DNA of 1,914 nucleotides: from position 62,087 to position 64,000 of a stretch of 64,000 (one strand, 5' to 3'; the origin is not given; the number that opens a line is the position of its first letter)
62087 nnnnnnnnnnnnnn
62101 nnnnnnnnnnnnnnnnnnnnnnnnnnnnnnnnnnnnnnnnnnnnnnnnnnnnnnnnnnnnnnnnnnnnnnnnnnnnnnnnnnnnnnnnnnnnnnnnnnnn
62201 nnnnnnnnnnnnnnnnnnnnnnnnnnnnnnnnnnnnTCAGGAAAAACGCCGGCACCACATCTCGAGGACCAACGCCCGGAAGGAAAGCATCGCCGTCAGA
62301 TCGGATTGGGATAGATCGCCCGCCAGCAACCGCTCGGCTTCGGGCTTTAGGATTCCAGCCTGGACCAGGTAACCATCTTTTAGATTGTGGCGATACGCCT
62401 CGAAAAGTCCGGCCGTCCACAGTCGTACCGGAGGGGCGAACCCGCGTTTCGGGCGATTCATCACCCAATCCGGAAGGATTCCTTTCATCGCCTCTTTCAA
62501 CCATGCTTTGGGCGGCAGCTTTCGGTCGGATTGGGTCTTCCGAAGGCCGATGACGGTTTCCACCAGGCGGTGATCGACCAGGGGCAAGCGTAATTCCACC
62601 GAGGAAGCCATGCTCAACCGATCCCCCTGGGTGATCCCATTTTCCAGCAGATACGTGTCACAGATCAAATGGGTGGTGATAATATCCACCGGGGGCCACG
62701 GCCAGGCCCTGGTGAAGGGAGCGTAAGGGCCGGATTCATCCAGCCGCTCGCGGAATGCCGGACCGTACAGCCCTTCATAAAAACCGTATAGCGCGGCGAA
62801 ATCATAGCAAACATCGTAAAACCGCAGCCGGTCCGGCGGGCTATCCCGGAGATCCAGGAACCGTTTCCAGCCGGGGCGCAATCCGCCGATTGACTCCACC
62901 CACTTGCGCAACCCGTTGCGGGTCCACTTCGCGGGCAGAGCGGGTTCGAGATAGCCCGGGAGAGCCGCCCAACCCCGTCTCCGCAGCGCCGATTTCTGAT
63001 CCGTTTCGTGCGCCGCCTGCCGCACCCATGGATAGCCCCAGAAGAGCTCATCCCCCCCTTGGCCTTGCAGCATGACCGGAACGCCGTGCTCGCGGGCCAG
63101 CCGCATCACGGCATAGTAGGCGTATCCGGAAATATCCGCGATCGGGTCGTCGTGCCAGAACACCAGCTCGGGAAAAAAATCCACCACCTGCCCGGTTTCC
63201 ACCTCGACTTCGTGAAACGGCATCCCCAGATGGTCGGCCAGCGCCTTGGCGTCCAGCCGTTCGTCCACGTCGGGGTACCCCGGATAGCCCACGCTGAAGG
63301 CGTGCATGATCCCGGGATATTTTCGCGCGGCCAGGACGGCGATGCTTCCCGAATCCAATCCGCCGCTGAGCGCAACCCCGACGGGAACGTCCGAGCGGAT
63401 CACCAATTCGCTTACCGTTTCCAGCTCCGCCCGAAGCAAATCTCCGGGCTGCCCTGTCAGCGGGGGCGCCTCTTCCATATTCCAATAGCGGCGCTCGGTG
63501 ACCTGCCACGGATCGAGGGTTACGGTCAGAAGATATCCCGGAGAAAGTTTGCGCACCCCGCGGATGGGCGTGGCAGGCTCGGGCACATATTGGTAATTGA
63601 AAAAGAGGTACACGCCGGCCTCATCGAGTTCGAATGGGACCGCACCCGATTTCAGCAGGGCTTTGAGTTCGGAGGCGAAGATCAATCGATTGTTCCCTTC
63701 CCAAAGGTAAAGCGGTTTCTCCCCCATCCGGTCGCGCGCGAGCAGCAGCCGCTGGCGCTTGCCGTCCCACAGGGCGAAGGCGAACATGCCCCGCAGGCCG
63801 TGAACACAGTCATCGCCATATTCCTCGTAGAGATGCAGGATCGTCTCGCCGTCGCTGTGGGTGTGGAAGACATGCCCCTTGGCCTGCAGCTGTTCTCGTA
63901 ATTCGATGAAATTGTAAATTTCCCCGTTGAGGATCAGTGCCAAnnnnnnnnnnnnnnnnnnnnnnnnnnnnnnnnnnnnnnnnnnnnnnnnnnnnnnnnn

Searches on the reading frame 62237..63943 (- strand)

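Call 19: search_protein_families(library=pfam, proteins=[window:62237-63943:-], max_evalue=0.1)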
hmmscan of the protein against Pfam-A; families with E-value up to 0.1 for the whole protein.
window:62237-63943:- (568 aa): 6 families
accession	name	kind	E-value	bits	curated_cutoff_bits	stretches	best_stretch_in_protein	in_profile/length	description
PF00733.27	Asn_synthase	-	8e-67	226.8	21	1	175-564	7-353/354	Asparagine synthase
PF13537.11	GATase_7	-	8.8e-39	132.7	25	1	2-97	25-122/123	Glutamine amidotransferase domain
PF13522.11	GATase_6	-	1e-30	106.8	27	1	2-92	40-130/130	Glutamine amidotransferase domain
PF12481.13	DUF3700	-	0.00032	20.7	27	1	44-100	123-180/228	Aluminium induced protein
PF02540.23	NAD_synthase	-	0.0044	16.6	21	1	190-249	23-82/242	NAD synthase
PF06508.19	QueC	-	0.06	13.3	22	1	190-249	4-61/210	Queuosine biosynthesis protein QueC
